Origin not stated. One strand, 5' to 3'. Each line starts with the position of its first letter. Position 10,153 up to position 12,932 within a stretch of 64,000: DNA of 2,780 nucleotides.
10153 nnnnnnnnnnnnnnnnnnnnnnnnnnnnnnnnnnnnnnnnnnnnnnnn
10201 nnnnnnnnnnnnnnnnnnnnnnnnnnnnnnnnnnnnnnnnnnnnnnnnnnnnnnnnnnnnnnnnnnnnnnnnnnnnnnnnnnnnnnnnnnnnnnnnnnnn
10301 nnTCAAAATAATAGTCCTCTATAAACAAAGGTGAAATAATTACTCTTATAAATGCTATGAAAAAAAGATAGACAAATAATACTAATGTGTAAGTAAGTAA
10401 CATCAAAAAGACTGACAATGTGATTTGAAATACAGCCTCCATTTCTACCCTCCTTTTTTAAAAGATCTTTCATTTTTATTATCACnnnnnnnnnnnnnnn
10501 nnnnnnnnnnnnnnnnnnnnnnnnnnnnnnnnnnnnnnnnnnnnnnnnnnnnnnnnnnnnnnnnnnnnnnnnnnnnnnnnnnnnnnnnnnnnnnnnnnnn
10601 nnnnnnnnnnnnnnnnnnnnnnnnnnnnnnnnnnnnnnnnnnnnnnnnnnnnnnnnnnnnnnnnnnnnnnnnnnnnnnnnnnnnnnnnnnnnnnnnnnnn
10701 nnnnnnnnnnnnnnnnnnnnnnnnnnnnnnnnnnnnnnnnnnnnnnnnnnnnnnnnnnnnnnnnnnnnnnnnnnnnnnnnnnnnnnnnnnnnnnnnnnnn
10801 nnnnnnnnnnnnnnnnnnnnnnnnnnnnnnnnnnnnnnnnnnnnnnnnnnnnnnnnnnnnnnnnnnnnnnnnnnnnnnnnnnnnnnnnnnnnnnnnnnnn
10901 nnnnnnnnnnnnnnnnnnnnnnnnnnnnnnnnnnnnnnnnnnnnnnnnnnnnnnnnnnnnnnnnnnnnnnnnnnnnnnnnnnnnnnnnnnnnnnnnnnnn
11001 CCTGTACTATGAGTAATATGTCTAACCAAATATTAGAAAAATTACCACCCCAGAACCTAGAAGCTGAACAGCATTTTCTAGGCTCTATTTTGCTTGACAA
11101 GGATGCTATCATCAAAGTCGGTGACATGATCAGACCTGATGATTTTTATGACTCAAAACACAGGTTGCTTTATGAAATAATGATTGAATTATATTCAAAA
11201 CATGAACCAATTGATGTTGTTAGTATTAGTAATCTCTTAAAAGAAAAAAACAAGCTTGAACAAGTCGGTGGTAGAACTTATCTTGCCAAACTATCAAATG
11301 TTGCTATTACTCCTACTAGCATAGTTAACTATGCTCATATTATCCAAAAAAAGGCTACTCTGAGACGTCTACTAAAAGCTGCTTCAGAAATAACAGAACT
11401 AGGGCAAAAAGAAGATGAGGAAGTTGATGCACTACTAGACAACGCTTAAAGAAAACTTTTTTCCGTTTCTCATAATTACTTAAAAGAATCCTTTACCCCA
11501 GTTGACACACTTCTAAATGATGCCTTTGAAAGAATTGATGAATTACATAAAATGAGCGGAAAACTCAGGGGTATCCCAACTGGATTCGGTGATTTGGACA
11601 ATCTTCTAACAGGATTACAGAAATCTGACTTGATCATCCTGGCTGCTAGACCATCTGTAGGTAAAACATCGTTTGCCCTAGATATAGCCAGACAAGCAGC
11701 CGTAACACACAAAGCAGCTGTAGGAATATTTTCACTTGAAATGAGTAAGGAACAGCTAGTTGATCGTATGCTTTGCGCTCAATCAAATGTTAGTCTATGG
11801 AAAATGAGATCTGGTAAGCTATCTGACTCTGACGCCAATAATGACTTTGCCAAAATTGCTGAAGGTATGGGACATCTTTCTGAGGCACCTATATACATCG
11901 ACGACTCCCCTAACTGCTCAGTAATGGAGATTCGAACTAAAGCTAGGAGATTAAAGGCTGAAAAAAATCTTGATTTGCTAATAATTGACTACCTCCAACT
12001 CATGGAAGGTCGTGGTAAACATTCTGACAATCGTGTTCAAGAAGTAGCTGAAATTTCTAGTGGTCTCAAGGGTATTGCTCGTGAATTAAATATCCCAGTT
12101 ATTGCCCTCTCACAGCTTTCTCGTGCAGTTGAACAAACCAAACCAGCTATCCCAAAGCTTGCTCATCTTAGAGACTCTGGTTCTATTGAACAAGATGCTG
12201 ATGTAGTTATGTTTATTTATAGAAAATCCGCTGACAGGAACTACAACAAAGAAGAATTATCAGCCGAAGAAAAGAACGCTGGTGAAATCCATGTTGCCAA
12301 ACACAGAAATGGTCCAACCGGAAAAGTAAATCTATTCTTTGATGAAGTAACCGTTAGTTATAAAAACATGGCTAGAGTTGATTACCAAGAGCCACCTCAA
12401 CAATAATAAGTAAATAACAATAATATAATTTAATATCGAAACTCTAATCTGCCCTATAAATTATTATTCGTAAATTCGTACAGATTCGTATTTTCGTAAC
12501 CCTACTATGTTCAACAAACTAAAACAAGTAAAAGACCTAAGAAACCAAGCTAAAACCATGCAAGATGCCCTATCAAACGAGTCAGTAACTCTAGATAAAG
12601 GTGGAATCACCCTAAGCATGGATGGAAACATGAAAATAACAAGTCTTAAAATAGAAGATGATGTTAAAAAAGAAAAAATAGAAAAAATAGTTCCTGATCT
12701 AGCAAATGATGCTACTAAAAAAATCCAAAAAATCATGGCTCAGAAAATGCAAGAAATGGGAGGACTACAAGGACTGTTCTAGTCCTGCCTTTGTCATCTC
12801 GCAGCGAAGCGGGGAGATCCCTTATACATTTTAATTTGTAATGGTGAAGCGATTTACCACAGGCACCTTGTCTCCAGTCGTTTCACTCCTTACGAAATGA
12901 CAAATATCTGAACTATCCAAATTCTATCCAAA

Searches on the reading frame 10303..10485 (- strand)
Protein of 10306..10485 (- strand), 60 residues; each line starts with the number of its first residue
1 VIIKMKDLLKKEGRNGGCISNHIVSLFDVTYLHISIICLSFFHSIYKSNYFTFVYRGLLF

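Call 42: search_protein_families(library=pfam, proteins=[window:10306-10485:-], max_evalue=10)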
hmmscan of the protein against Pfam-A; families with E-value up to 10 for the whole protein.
window:10306-10485:- (60 aa): 0 families

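Call 47: find_encoding_contigs(protein=window:10303-10473:-, flank=3000, max_places=10)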
Protein window:10303-10473:- (56 aa): 1 contig read that carries it; 1 place shown.
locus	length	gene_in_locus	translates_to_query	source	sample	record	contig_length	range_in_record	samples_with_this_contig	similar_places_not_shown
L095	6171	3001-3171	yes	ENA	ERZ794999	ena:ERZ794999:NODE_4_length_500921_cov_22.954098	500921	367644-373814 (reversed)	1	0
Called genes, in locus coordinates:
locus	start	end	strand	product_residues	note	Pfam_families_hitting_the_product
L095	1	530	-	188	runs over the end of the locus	PF21176:RecR_HhH, PF01751:Toprim, PF13662:Toprim_4, PF21175:RecR_C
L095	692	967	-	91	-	PF02575:YbaB_DNA_bd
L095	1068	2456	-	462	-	PF00772:DnaB, PF03796:DnaB_C, PF13481:AAA_25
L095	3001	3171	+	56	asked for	-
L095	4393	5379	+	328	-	-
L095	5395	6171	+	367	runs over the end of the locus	PF01098:FTSW_RODA_SPOVE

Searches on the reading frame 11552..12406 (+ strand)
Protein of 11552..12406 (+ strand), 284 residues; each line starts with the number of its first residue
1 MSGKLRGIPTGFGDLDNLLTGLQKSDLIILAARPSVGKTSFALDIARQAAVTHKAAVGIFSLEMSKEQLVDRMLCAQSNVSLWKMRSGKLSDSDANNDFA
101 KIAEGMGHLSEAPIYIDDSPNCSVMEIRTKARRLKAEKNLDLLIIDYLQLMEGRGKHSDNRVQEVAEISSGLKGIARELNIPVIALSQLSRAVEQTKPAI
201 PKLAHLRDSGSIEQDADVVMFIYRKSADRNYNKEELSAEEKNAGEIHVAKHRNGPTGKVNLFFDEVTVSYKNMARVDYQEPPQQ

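Call 66: list_cluster_members(proteins=[P0130, window:11552-12406:+, window:11009-11449:+])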
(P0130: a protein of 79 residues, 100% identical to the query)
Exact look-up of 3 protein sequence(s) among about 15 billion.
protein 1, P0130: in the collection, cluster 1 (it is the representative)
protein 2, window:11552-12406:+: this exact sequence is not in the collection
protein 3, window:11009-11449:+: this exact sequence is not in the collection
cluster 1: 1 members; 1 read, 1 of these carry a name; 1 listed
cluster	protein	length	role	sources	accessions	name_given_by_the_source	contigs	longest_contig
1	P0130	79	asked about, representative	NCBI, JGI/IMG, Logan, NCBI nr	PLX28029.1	hypothetical protein C0583_02230 [Candidatus Parcubacteria bacterium] | MAG: hypothetical protein C0583_02230 [Candidatus Parcubacteria bacterium]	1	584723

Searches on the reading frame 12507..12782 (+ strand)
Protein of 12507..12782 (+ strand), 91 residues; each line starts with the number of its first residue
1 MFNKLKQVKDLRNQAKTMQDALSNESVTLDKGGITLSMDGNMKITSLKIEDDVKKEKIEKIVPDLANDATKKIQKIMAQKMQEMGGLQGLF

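Call 33: find_encoding_contigs(protein=window:12507-12782:+, flank=10000, max_places=10)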
Protein window:12507-12782:+ (91 aa): 3 contigs read that carry it; 3 places shown.
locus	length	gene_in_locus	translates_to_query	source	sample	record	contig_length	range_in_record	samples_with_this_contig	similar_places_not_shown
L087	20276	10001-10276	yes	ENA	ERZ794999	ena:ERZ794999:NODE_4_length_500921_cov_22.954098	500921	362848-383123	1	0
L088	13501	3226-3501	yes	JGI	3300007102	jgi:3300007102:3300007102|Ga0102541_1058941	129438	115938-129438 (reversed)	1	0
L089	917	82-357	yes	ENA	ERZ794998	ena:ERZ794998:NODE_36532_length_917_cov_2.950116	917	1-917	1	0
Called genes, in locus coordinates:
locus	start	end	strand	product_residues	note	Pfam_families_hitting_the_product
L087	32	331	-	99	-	-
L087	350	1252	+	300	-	PF04816:TrmK (faint), PF17827:PrmC_N (weak), PF06325:PrmA (weak), PF12847:Methyltransf_18, PF13847:Methyltransf_31 (weak)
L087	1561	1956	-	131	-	PF07963:N_methyl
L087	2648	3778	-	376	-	PF11258:DUF3048, PF17479:DUF3048_C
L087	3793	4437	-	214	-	PF01386:Ribosomal_L25p, PF14693:Ribosomal_TL5_C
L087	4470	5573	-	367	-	PF01098:FTSW_RODA_SPOVE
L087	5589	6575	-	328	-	-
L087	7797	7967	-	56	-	-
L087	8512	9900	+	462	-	PF00772:DnaB, PF03796:DnaB_C, PF13481:AAA_25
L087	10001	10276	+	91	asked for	PF02575:YbaB_DNA_bd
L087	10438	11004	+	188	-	PF21176:RecR_HhH, PF01751:Toprim, PF13662:Toprim_4, PF21175:RecR_C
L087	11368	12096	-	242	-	-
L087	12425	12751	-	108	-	PF00829:Ribosomal_L21p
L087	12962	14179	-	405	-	PF00390:malic, PF03949:Malic_M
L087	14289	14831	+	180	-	-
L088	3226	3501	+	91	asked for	PF02575:YbaB_DNA_bd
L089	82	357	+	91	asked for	PF02575:YbaB_DNA_bd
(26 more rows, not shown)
